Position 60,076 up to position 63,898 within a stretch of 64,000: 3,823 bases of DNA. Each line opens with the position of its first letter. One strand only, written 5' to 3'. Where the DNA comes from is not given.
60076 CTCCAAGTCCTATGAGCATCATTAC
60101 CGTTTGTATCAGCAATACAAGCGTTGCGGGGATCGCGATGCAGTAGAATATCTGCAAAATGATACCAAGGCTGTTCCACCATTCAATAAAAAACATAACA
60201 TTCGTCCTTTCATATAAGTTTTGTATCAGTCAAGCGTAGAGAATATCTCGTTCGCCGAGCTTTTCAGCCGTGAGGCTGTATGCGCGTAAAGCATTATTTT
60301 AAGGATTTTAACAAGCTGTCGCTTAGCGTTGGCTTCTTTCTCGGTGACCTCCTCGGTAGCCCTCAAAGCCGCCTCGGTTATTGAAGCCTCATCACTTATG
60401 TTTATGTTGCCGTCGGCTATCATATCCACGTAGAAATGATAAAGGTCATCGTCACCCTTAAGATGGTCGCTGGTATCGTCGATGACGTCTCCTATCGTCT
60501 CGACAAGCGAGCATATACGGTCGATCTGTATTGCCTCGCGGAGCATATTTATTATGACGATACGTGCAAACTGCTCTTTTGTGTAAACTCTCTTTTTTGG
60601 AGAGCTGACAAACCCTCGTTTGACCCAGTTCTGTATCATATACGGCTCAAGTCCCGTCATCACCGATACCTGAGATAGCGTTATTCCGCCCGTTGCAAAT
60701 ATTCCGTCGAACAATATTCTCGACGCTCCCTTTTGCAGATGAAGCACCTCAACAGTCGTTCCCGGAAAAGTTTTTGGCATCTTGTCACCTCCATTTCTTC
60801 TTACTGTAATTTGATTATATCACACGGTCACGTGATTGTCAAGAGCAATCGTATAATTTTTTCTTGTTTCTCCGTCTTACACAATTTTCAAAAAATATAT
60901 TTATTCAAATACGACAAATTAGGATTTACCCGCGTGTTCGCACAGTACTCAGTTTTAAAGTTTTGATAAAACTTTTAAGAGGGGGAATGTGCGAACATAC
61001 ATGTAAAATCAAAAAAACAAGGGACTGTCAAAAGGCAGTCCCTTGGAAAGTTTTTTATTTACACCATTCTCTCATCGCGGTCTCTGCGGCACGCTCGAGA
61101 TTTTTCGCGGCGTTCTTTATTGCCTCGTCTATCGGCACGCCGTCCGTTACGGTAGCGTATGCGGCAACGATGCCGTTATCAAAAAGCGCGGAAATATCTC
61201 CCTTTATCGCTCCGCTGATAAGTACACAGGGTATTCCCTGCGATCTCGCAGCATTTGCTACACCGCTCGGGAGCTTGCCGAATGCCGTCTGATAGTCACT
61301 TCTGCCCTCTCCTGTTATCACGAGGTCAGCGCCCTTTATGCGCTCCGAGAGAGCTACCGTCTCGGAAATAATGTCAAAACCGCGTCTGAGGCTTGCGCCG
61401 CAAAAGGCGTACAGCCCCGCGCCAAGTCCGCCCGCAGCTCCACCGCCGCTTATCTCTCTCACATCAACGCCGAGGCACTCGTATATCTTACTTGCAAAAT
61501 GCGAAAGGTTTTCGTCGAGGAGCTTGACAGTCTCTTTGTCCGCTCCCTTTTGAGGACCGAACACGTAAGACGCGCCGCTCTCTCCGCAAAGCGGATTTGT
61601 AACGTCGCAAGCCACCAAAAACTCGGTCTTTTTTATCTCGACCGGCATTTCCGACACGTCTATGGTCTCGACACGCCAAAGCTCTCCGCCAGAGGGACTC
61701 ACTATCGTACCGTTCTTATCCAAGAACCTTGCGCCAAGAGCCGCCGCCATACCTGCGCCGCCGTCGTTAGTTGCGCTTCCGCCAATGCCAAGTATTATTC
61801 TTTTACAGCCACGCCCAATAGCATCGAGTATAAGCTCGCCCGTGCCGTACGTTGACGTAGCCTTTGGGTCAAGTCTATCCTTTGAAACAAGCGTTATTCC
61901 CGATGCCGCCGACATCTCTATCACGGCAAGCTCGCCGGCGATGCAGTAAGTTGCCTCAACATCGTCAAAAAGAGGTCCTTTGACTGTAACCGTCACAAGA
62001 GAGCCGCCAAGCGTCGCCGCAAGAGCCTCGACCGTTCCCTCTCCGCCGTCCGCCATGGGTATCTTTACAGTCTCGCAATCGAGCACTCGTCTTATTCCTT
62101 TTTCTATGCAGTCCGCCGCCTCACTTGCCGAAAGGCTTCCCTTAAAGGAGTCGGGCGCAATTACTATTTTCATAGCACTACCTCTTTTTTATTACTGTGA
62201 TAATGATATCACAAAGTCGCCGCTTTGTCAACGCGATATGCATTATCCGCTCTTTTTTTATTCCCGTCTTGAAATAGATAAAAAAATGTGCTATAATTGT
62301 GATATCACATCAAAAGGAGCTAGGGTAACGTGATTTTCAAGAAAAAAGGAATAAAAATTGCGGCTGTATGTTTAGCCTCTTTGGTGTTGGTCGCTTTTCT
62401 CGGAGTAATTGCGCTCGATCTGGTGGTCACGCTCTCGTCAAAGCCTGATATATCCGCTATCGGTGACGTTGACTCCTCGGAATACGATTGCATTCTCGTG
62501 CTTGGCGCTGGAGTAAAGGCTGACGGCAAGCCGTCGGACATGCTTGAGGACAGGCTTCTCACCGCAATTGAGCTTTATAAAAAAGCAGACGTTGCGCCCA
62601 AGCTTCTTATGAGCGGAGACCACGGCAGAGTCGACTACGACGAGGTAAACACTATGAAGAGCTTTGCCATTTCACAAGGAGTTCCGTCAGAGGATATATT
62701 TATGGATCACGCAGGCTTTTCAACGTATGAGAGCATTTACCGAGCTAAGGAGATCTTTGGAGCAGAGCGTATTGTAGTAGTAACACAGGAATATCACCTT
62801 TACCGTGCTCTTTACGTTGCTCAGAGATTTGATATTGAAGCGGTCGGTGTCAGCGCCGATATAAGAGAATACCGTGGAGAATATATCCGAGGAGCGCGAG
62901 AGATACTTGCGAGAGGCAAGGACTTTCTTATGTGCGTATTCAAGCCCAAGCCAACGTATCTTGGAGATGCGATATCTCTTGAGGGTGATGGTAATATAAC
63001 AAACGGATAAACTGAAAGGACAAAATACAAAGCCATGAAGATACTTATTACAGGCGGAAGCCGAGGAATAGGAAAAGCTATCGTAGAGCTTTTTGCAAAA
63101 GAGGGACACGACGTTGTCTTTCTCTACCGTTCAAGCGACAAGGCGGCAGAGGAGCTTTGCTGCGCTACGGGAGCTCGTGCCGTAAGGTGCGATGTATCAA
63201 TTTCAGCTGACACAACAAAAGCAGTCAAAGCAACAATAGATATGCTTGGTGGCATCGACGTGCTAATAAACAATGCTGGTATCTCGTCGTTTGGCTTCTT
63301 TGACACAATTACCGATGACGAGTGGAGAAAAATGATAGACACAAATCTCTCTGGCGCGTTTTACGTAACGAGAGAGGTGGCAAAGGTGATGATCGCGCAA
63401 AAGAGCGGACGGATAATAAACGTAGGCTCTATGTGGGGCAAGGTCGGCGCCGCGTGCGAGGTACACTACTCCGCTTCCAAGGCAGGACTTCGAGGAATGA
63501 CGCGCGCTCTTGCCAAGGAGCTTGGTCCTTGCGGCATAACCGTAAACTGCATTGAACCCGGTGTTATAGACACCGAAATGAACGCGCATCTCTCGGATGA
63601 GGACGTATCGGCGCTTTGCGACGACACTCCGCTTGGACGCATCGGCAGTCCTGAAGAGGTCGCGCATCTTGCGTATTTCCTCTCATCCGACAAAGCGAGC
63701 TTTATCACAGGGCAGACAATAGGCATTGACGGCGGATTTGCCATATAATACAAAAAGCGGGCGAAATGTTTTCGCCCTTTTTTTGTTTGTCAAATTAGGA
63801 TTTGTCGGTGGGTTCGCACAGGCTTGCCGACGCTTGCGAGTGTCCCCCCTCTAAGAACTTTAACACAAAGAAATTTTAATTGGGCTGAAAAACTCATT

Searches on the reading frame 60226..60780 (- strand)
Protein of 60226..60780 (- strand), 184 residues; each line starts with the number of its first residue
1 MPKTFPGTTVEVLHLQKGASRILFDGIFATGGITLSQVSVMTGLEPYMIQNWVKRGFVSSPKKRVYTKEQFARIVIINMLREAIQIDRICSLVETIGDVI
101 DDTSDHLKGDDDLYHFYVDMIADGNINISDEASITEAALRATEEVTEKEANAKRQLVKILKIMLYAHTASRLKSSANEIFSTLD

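Call 18: search_protein_families(library=pfam, proteins=[window:60226-60780:-])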
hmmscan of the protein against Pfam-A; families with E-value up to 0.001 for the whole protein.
window:60226-60780:- (184 aa): 2 families
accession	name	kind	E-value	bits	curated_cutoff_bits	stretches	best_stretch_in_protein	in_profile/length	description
PF08876.17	DUF1836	-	1e-12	48.5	27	1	43-106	34-97/105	Domain of unknown function (DUF1836)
PF13411.12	MerR_1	-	2.2e-06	28.1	21.6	1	34-82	2-54/69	MerR HTH family regulatory protein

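Call 30: find_encoding_contigs(protein=window:60226-60780:-, flank=3000, max_places=10)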
Protein window:60226-60780:- (184 aa): 22 contigs read that carry it; 7 places shown.
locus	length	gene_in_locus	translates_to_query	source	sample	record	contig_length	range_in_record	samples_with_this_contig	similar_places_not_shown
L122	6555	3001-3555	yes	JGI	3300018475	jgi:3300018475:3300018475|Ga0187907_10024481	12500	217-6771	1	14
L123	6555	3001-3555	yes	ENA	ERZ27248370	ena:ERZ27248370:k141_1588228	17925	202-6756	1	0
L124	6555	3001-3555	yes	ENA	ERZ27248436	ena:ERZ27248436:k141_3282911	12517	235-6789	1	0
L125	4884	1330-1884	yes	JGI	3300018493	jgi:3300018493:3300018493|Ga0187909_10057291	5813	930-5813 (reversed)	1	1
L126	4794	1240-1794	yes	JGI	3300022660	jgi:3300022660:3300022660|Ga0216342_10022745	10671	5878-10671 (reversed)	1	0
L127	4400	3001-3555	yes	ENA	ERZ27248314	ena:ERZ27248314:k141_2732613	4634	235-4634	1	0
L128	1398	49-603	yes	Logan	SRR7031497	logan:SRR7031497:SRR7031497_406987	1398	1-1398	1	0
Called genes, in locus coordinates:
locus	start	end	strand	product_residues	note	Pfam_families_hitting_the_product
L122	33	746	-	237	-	PF00106:adh_short, PF01370:Epimerase, PF08659:KR, PF13460:NAD_binding_10, PF13561:adh_short_C2, PF23441:SDR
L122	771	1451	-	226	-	PF02698:DUF218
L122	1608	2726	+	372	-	PF02595:Gly_kinase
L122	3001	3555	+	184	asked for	PF08876:DUF1836, PF13411:MerR_1 (weak)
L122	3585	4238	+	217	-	-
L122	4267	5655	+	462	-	PF01145:Band_7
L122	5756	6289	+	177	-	-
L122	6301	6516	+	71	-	PF13560:HTH_31 (weak), PF12844:HTH_19 (weak), PF13443:HTH_26, PF01381:HTH_3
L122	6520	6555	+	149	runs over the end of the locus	PF14018:DUF4234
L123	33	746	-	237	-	PF00106:adh_short, PF01370:Epimerase, PF08659:KR, PF13460:NAD_binding_10, PF13561:adh_short_C2, PF23441:SDR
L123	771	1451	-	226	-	PF02698:DUF218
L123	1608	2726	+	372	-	PF02595:Gly_kinase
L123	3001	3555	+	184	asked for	PF08876:DUF1836, PF13411:MerR_1 (weak)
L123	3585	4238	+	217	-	-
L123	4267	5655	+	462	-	PF01145:Band_7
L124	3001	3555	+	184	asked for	PF08876:DUF1836, PF13411:MerR_1 (weak)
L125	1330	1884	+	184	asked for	PF08876:DUF1836, PF13411:MerR_1 (weak)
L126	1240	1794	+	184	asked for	PF08876:DUF1836, PF13411:MerR_1 (weak)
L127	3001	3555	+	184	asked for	PF08876:DUF1836, PF13411:MerR_1 (weak)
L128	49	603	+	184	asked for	PF08876:DUF1836, PF13411:MerR_1 (weak)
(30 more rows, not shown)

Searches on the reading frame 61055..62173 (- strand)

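Call 18: search_protein_families(library=pfam, proteins=[window:61055-62173:-])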
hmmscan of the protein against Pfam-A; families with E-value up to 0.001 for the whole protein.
window:61055-62173:- (372 aa): 1 family
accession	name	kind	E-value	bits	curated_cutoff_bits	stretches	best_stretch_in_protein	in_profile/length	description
PF02595.20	Gly_kinase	-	1.6e-144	481.9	23.3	1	3-370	1-371/372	Glycerate kinase family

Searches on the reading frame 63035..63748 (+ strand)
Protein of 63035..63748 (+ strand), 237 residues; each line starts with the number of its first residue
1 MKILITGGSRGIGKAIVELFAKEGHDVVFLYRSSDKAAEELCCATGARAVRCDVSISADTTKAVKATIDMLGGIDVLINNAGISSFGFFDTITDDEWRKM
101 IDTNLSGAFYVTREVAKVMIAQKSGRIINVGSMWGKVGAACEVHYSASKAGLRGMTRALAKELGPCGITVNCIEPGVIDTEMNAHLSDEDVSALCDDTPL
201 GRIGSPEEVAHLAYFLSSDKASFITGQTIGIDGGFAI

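Call 18: search_protein_families(library=pfam, proteins=[window:63035-63748:+])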
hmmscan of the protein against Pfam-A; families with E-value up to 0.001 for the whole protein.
window:63035-63748:+ (237 aa): 7 families
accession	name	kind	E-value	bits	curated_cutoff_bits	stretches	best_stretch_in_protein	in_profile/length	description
PF13561.12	adh_short_C2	-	2.7e-65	220.7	27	1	10-235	6-235/236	Enoyl-(Acyl carrier protein) reductase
PF00106.31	adh_short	-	3.5e-60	203.3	26.6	1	3-189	3-193/195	short chain dehydrogenase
PF08659.16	KR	-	9.4e-13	48.9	22.6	1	3-160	3-164/180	KR domain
PF23441.1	SDR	-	1.2e-09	38.3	27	1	109-235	127-255/258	SDR-like rossmann domain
PF01370.27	Epimerase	-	5.3e-08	33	20.9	1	3-139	1-124/240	NAD dependent epimerase/dehydratase family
PF13460.12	NAD_binding_10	-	1.6e-07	31.8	27.2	1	7-133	1-99/184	NAD(P)H-binding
PF05368.20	NmrA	-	0.00033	20.8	27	1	2-65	4-68/298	NmrA-like family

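Call 29: find_encoding_contigs(protein=window:63035-63748:+, flank=3000, max_places=10)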
Protein window:63035-63748:+ (237 aa): 23 contigs read that carry it; 9 places shown.
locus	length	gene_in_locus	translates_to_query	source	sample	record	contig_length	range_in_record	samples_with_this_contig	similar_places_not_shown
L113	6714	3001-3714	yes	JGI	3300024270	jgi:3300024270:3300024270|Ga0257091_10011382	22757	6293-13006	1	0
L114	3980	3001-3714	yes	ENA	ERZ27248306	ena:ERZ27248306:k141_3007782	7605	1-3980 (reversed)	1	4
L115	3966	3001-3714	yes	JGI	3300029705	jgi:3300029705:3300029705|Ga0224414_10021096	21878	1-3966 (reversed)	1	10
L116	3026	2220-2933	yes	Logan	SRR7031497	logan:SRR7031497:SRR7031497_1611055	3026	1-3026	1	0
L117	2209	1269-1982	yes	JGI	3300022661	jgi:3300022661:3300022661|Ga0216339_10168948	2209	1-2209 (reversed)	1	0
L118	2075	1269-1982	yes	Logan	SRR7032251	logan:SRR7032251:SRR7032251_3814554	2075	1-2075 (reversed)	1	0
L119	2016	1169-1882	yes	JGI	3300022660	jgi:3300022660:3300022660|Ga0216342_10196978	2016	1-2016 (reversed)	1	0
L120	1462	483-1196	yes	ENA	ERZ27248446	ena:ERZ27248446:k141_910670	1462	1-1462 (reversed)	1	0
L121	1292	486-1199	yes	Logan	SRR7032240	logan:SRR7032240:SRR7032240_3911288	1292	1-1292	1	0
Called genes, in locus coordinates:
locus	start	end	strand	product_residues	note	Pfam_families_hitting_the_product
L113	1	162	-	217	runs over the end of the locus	-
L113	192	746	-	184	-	PF08876:DUF1836, PF13411:MerR_1 (weak)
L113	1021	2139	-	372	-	PF02595:Gly_kinase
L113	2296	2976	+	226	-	PF02698:DUF218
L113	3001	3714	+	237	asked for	PF00106:adh_short, PF01370:Epimerase, PF08659:KR, PF13460:NAD_binding_10, PF13561:adh_short_C2, PF23441:SDR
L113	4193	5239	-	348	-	PF01594:AI-2E_transport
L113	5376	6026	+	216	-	PF00160:Pro_isomerase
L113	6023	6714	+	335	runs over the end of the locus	PF00657:Lipase_GDSL (weak), PF13472:Lipase_GDSL_2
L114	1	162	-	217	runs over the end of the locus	-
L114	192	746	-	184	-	PF08876:DUF1836, PF13411:MerR_1 (weak)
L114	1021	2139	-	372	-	PF02595:Gly_kinase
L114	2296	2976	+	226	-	PF02698:DUF218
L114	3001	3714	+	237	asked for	PF00106:adh_short, PF01370:Epimerase, PF08659:KR, PF13460:NAD_binding_10, PF13561:adh_short_C2, PF23441:SDR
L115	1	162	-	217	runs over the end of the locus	-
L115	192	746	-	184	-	PF08876:DUF1836, PF13411:MerR_1 (weak)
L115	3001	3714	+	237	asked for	PF00106:adh_short, PF01370:Epimerase, PF08659:KR, PF13460:NAD_binding_10, PF13561:adh_short_C2, PF23441:SDR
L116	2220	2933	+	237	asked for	PF00106:adh_short, PF01370:Epimerase, PF08659:KR, PF13460:NAD_binding_10, PF13561:adh_short_C2, PF23441:SDR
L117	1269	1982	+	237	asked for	PF00106:adh_short, PF01370:Epimerase, PF08659:KR, PF13460:NAD_binding_10, PF13561:adh_short_C2, PF23441:SDR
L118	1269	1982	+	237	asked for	PF00106:adh_short, PF01370:Epimerase, PF08659:KR, PF13460:NAD_binding_10, PF13561:adh_short_C2, PF23441:SDR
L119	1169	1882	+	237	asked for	PF00106:adh_short, PF01370:Epimerase, PF08659:KR, PF13460:NAD_binding_10, PF13561:adh_short_C2, PF23441:SDR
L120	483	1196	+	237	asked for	PF00106:adh_short, PF01370:Epimerase, PF08659:KR, PF13460:NAD_binding_10, PF13561:adh_short_C2, PF23441:SDR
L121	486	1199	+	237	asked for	PF00106:adh_short, PF01370:Epimerase, PF08659:KR, PF13460:NAD_binding_10, PF13561:adh_short_C2, PF23441:SDR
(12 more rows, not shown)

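Call 72: find_encoding_contigs(protein=window:63035-63748:+, flank=10000, max_places=2)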
Protein window:63035-63748:+ (237 aa): 23 contigs read that carry it; 2 places shown.
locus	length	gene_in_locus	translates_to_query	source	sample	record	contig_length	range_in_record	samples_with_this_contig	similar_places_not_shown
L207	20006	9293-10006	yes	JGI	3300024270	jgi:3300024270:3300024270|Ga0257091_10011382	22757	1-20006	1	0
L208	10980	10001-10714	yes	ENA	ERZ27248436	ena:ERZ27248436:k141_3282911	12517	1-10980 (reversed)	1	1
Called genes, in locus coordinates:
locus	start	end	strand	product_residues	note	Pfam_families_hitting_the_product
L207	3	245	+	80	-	?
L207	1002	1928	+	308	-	PF01569:PAP2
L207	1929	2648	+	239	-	PF03009:GDPD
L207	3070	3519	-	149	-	PF14018:DUF4234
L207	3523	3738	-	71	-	PF13560:HTH_31 (weak), PF12844:HTH_19 (weak), PF13443:HTH_26, PF01381:HTH_3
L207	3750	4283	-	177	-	-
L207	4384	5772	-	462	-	PF01145:Band_7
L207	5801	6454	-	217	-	-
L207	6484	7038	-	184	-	PF08876:DUF1836, PF13411:MerR_1 (weak)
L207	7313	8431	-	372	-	PF02595:Gly_kinase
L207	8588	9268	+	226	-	PF02698:DUF218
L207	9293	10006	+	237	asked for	PF00106:adh_short, PF01370:Epimerase, PF08659:KR, PF13460:NAD_binding_10, PF13561:adh_short_C2, PF23441:SDR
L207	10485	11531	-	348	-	PF01594:AI-2E_transport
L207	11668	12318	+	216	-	PF00160:Pro_isomerase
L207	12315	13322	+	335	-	PF00657:Lipase_GDSL (weak), PF13472:Lipase_GDSL_2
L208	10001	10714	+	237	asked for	PF00106:adh_short, PF01370:Epimerase, PF08659:KR, PF13460:NAD_binding_10, PF13561:adh_short_C2, PF23441:SDR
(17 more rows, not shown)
